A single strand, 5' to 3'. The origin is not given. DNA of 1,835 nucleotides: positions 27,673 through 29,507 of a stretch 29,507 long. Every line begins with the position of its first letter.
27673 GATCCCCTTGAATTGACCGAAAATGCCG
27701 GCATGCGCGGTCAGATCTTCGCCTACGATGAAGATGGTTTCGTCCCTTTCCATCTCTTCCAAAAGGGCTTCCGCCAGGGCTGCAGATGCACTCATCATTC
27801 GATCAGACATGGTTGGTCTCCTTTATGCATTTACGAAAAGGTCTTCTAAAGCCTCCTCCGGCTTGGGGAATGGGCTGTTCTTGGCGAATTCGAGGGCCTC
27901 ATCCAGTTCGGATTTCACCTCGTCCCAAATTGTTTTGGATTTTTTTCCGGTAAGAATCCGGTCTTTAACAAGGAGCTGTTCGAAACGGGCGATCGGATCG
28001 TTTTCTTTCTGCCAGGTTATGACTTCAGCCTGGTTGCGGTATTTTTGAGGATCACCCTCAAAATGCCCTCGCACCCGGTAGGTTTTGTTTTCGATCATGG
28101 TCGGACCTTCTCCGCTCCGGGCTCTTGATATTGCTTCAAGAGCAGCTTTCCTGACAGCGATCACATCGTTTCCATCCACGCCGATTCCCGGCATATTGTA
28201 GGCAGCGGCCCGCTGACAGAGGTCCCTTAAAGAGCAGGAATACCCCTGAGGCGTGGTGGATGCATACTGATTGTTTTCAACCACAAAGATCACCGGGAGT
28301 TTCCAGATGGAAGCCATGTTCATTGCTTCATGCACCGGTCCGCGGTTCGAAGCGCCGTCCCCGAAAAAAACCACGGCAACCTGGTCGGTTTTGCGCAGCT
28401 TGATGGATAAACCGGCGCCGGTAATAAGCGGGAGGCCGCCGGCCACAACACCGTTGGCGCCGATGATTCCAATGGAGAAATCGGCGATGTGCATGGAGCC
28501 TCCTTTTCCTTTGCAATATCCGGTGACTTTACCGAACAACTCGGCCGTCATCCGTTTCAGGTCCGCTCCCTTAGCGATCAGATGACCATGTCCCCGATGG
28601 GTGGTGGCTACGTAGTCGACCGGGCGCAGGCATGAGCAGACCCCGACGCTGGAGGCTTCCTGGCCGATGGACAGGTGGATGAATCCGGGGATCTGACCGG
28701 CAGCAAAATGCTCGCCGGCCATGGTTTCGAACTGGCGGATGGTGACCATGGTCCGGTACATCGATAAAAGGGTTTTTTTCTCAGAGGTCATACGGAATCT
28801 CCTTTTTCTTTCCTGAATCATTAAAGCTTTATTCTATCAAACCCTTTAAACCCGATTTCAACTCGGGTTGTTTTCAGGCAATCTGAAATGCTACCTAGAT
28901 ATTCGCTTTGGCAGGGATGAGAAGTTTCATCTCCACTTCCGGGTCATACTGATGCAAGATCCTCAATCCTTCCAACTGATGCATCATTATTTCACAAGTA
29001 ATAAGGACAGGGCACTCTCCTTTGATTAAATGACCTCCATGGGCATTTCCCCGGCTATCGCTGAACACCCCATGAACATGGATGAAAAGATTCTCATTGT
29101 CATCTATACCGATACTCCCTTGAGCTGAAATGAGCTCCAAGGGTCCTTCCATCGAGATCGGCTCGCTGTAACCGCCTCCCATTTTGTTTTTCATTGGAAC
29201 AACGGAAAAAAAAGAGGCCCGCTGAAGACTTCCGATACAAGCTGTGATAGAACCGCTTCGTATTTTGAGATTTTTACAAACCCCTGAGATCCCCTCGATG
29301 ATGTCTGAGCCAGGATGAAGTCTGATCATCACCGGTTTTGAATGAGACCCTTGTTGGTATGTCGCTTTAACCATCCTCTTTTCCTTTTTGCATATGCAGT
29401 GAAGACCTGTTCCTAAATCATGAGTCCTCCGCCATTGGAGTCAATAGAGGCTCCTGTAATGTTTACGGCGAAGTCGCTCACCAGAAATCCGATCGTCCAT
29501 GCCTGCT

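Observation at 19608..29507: Candidate undescribed system: acetoin/2-oxoacid dehydrogenase wired through a lipoyl carrier to a membrane-bound Hdr-like complex and a periplasmic multiheme cytochrome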

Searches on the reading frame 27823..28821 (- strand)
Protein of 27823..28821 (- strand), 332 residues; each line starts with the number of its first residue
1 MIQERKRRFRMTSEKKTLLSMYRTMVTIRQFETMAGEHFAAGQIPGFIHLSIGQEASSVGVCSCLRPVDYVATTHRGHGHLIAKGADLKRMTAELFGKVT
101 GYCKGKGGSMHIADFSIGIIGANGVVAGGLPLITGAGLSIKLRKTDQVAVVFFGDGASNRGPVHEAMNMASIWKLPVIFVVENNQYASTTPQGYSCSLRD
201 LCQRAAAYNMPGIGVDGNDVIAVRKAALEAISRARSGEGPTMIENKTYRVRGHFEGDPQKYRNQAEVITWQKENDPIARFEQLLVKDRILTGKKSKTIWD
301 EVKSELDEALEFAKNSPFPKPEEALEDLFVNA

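Call 3: search_protein_families(library=pfam, proteins=[window:27823-28821:-], max_evalue=0.01)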
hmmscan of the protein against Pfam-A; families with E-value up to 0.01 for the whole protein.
window:27823-28821:- (332 aa): 4 families
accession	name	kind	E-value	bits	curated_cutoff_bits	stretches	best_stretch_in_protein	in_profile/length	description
PF00676.26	E1_dh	-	4.7e-89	298.7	22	1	24-322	2-300/300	Dehydrogenase E1 component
PF02775.26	TPP_enzyme_C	-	9.6e-05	22.7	21.9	1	124-244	28-150/151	Thiamine pyrophosphate enzyme, C-terminal TPP binding domain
PF00456.26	Transketolase_N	-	0.00017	21.1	22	1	145-247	143-243/334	Transketolase, thiamine diphosphate binding domain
PF13292.11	DXP_synthase_N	-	0.0047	16.7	21.2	1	135-191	122-178/274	1-deoxy-D-xylulose-5-phosphate synthase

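Call 35: search_protein_families(library=ncbifam, proteins=[window:27823-28821:-], max_evalue=0.00001)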
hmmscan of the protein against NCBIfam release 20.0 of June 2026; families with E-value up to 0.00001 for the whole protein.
window:27823-28821:- (332 aa): 6 families
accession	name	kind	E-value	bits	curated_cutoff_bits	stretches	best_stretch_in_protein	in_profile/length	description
TIGR03182.1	PDH_E1_alph_y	equivalog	2.1e-108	362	393.85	1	16-329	2-314/315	pyruvate dehydrogenase (acetyl-transferring) E1 component subunit alpha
TIGR03181.1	PDH_E1_alph_x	equivalog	4.3e-78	262.6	411.35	1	10-330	18-328/341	pyruvate dehydrogenase (acetyl-transferring) E1 component subunit alpha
NF004559.0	PRK05899.2-5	equivalog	7.3e-14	50.9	488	1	122-252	124-252/627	transketolase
NF006914.0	PRK09404.1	equivalog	1.4e-09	36.8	764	1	144-314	338-512/919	2-oxoglutarate dehydrogenase E1 component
TIGR00239.1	2oxo_dh_E1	equivalog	1.4e-08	33.1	770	1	144-311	343-514/931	2-oxoglutarate dehydrogenase E1 component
NF008907.0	PRK12270.1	equivalog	1.5e-08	32.9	878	1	145-316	659-834/1241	multifunctional oxoglutarate decarboxylase/oxoglutarate dehydrogenase thiamine pyrophosphate-binding subunit/dihydrolipoyllysine-residue suc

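Call 37: search_dna_similar(query=window:27823-28821:-, collection=plasmids, mode=protein, max_rows=15)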
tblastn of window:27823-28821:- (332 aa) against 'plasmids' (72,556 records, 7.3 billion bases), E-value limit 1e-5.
Records with a match: 730; places in all: 893; records where one place covers at least 80% of the query: 624.
Best place of each record, by identity: <60% 730.
By first word of the organism name: Rhizobium 163; Sinorhizobium 88; Azospirillum 27; Streptomyces 27; Leisingera 24; Paracoccus 23; Rhodococcus 23; Sphingobium 21; Shinella 17; Acinetobacter 17; and 111 more.
By predicted mobility (MOB-suite, as given by PLSDB): non-mobilizable 486; mobilizable 128; conjugative 116.
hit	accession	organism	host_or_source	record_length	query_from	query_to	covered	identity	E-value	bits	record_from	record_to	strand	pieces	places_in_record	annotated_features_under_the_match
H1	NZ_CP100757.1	Natrinema gelatinilyticum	marine sediment,sediment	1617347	9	329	97%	52.3%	2e-96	319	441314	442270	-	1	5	record has no annotation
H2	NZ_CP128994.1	Enterococcus faecium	Food,Cheonggukjang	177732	3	331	99%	50.5%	7e-96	318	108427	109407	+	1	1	thiamine pyrophosphate-dependent dehydrogenase E1 component subunit ...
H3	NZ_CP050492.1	Enterococcus faecalis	Gallus gallus domesticus,fecal matter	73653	3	331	99%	50.5%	8e-96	317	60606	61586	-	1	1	thiamine pyrophosphate-dependent dehydrogenase E1 component subunit ...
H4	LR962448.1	Enterococcus faecalis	-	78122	3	331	99%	50.5%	8e-96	317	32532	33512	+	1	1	none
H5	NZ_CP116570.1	Enterococcus faecalis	Bos taurus,whole organism,fecal sample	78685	3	331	99%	50.5%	8e-96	317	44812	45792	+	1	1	thiamine pyrophosphate-dependent dehydrogenase E1 component subunit ...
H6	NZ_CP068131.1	Enterococcus casseliflavus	-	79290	3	331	99%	50.5%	8e-96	317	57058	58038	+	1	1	thiamine pyrophosphate-dependent dehydrogenase E1 component subunit ...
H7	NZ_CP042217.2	Enterococcus faecalis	Swine,cell culture,Rectal swab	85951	3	331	99%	50.5%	8e-96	317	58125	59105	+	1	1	thiamine pyrophosphate-dependent dehydrogenase E1 component subunit ...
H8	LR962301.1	Enterococcus faecalis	-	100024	3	331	99%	50.5%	8e-96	317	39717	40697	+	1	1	record has no annotation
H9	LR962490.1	Enterococcus faecalis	-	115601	3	331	99%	50.5%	8e-96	317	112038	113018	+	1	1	none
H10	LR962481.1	Enterococcus faecalis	-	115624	3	331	99%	50.5%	8e-96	317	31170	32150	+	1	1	none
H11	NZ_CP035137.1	Enterococcus faecium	cell culture,food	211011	3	331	99%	50.5%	8e-96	317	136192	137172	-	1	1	thiamine pyrophosphate-dependent dehydrogenase E1 component subunit ...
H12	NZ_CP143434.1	Enterococcus lactis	single cell,doenjang-meju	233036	3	331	99%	50.5%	8e-96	317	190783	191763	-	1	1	thiamine pyrophosphate-dependent dehydrogenase E1 component subunit ...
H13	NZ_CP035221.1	Enterococcus faecium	cell culture,food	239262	3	331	99%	50.5%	8e-96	317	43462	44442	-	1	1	thiamine pyrophosphate-dependent dehydrogenase E1 component subunit ...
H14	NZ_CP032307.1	Enterococcus faecium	Chinese sausages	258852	3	331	99%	50.5%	8e-96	317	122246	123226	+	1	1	thiamine pyrophosphate-dependent dehydrogenase E1 component subunit ...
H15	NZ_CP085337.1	Haladaptatus halobius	cell culture,saline soil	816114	23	329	92%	53.7%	2e-98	325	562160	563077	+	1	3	thiamine pyrophosphate-dependent dehydrogenase E1 component subunit ...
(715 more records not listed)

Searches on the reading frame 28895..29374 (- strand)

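Call 3: search_protein_families(library=pfam, proteins=[window:28895-29374:-], max_evalue=0.01)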
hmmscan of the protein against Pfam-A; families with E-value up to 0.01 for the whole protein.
window:28895-29374:- (159 aa): 1 family
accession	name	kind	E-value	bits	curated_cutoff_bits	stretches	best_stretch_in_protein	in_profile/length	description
PF03479.20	PCC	-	1.5e-25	90.2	25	1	14-135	2-116/117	Plants and Prokaryotes Conserved (PCC) domain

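Call 35: search_protein_families(library=ncbifam, proteins=[window:28895-29374:-], max_evalue=0.00001)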
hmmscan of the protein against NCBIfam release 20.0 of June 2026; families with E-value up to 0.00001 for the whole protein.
window:28895-29374:- (159 aa): 0 families
